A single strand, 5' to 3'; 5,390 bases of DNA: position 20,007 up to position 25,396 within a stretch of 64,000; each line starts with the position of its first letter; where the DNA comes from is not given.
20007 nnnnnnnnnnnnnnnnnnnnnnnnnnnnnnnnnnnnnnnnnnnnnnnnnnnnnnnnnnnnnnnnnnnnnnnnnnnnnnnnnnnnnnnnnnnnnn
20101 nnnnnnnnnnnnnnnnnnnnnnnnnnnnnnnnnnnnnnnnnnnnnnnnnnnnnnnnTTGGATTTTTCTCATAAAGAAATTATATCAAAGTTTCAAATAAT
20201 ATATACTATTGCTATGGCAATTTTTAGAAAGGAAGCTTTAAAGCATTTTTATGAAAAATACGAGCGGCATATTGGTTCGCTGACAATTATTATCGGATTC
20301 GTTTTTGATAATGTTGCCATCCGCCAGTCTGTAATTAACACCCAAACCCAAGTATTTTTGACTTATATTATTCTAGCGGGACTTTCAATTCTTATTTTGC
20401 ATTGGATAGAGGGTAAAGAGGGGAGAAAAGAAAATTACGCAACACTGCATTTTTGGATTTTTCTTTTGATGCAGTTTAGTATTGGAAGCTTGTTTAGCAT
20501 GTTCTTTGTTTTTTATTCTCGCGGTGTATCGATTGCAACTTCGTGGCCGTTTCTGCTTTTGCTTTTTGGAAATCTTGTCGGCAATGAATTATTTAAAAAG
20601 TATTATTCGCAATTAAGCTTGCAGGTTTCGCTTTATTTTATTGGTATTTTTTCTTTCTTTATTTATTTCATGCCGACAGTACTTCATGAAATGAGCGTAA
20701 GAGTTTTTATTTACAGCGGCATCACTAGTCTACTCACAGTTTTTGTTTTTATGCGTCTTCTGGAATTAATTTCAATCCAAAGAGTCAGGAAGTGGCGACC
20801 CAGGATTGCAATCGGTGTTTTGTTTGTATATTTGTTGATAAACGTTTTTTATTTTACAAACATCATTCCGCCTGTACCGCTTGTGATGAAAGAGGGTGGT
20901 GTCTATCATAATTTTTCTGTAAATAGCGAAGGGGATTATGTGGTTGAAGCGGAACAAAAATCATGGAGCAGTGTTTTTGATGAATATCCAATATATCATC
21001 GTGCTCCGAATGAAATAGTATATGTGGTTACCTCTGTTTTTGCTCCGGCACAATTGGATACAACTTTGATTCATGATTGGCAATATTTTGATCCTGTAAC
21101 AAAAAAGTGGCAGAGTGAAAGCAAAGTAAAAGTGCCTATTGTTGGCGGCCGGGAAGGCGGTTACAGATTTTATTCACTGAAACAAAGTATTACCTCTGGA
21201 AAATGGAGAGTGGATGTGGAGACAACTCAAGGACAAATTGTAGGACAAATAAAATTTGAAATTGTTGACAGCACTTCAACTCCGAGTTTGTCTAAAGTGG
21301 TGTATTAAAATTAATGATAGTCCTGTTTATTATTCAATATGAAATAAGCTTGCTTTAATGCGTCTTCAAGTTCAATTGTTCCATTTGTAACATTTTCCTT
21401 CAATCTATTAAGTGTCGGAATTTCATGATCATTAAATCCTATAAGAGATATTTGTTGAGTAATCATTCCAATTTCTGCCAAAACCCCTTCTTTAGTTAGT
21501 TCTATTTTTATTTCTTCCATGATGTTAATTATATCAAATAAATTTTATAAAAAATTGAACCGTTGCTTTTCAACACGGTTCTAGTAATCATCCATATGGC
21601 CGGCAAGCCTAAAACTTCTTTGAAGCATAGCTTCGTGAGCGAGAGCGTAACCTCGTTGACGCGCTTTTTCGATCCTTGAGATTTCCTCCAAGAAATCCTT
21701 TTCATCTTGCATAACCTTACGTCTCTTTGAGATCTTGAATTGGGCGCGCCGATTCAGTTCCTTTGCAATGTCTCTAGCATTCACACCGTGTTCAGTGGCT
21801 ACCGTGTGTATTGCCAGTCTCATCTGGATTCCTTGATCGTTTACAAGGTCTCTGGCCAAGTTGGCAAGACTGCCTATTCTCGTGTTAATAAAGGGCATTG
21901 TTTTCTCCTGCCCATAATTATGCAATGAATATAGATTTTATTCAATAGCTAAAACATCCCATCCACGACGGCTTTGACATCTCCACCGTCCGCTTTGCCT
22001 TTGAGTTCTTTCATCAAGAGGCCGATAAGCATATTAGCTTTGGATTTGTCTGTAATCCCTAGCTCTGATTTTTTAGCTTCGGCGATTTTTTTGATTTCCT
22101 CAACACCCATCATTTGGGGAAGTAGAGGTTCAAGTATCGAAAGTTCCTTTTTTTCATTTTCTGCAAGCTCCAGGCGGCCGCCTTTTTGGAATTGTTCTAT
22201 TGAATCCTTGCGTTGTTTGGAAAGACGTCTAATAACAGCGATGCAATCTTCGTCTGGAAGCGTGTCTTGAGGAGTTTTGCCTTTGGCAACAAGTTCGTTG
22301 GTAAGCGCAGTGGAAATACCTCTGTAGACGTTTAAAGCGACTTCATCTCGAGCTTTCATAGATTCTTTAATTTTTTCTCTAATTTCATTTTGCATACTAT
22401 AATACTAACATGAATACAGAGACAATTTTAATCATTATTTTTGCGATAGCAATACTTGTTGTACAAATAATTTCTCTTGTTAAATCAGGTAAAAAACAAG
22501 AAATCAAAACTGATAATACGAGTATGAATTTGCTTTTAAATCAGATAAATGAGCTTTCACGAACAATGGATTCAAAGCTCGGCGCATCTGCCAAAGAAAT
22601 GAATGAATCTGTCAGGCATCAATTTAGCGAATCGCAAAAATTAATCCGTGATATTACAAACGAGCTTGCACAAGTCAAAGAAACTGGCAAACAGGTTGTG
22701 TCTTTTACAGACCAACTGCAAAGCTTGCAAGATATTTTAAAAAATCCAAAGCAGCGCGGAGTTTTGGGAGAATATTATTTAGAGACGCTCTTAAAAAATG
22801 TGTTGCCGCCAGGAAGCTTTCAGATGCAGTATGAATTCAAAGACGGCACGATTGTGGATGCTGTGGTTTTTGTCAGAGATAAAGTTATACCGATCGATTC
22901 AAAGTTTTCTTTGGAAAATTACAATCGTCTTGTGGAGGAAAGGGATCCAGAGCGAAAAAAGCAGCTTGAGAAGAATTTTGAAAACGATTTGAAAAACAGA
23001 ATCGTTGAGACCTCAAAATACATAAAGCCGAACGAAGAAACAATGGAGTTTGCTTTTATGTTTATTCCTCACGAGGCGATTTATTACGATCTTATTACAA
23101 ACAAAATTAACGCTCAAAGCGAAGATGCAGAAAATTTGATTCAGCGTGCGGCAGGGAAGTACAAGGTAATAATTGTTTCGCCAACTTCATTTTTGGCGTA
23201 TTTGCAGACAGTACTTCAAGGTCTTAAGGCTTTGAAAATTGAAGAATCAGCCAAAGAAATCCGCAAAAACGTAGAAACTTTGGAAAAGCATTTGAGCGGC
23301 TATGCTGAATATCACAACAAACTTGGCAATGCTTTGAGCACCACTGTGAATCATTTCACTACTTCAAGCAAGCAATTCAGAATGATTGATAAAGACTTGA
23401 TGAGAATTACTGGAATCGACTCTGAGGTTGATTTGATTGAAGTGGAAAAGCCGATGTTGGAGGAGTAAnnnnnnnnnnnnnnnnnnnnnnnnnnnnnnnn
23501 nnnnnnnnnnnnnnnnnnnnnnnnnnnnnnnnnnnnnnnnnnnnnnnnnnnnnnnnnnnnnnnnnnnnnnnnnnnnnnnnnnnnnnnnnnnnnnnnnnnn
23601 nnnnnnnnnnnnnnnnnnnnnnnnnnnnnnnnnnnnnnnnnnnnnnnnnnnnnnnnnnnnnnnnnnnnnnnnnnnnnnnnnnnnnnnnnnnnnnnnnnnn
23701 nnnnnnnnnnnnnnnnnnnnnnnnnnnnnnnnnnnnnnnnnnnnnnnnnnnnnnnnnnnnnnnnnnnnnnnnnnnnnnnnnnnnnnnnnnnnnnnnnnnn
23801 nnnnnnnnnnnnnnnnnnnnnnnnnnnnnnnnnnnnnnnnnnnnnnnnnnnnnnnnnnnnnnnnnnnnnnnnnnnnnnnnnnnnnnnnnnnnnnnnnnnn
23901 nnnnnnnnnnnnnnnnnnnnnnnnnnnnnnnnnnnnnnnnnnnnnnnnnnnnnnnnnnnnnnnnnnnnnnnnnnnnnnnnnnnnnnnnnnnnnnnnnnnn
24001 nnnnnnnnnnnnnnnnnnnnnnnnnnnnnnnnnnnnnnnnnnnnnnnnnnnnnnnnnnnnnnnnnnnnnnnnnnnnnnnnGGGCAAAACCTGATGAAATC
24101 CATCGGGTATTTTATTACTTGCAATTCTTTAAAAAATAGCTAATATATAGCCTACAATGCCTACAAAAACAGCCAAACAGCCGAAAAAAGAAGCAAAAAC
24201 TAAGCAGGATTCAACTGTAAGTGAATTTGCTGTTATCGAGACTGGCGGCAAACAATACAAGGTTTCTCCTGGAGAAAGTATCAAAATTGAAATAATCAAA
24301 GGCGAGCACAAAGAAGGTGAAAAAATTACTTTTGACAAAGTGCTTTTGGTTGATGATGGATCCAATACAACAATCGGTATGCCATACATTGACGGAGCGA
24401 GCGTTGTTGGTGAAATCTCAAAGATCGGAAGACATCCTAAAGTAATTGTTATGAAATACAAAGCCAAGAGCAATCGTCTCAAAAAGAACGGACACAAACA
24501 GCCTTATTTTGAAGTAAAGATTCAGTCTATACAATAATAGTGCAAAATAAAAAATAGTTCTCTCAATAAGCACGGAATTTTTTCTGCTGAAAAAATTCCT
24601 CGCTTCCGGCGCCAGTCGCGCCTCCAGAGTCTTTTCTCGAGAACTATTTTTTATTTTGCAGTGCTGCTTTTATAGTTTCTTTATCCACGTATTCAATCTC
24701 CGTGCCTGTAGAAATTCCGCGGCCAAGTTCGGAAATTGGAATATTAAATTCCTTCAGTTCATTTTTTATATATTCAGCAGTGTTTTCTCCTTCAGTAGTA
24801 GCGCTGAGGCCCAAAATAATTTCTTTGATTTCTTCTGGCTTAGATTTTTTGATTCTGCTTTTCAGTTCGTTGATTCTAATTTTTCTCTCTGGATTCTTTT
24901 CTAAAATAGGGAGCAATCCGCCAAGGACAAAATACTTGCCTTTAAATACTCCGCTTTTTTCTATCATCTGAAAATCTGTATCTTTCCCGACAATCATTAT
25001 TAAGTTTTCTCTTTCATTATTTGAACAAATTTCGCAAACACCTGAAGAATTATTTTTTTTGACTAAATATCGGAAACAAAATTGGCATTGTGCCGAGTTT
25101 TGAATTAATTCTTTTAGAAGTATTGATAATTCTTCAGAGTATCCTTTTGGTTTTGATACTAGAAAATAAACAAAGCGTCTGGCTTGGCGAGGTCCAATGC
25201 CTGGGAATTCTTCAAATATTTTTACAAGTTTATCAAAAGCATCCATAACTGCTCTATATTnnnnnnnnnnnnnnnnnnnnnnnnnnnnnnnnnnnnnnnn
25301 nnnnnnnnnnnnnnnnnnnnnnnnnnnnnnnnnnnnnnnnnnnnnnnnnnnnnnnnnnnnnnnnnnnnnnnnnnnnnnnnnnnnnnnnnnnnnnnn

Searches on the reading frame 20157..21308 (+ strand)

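Call 87: search_protein_families(library=pfam, proteins=[window:20157-21308:+], max_evalue=0.00001)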
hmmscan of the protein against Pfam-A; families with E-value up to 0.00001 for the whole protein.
window:20157-21308:+ (383 aa): 1 family
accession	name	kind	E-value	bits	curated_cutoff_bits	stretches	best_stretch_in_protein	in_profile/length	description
PF11141.13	DUF2914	-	6.1e-14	51.9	23.6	1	301-369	1-62/62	Protein of unknown function (DUF2914)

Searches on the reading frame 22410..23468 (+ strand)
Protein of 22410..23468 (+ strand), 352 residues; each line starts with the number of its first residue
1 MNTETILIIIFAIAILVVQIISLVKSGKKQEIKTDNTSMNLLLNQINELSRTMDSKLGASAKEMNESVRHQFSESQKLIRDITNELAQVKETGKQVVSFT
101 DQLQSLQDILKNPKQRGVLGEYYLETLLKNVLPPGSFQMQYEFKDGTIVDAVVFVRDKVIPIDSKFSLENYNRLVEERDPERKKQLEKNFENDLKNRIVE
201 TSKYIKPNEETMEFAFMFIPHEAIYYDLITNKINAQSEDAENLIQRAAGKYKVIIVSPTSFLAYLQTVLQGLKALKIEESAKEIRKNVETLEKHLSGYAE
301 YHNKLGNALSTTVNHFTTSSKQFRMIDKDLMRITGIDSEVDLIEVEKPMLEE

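Call 10: search_protein_families(library=pfam, proteins=[window:22410-23468:+], max_evalue=0.001)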
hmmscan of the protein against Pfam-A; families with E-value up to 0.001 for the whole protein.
window:22410-23468:+ (352 aa): 1 family
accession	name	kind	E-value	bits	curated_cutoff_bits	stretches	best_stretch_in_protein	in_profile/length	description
PF02646.22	RmuC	-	3.3e-50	171.3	26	1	47-324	4-271/291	RmuC family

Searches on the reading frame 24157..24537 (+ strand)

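Call 10: search_protein_families(library=pfam, proteins=[window:24157-24537:+], max_evalue=0.001)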
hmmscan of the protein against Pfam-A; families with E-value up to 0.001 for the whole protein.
window:24157-24537:+ (126 aa): 1 family
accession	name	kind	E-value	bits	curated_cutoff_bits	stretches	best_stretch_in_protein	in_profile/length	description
PF00829.26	Ribosomal_L21p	-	1.4e-32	112.4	27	1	24-125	2-99/99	Ribosomal prokaryotic L21 protein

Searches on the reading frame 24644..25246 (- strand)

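Call 10: search_protein_families(library=pfam, proteins=[window:24644-25246:-], max_evalue=0.001)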
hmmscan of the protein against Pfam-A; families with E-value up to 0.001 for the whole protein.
window:24644-25246:- (200 aa): 4 families
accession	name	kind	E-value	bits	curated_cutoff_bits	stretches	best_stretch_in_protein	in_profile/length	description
PF13662.12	Toprim_4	-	8.9e-14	51.9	25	1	82-172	2-82/85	Toprim domain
PF01751.28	Toprim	-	6.2e-08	33.2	23.1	1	83-168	2-90/96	Toprim domain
PF21175.2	RecR_C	-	7.3e-06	25.7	22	1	177-199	1-23/24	RecR, C-terminal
PF21176.3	RecR_HhH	-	9.4e-06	25.8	27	1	5-45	2-42/45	RecR, helix-hairpin-helix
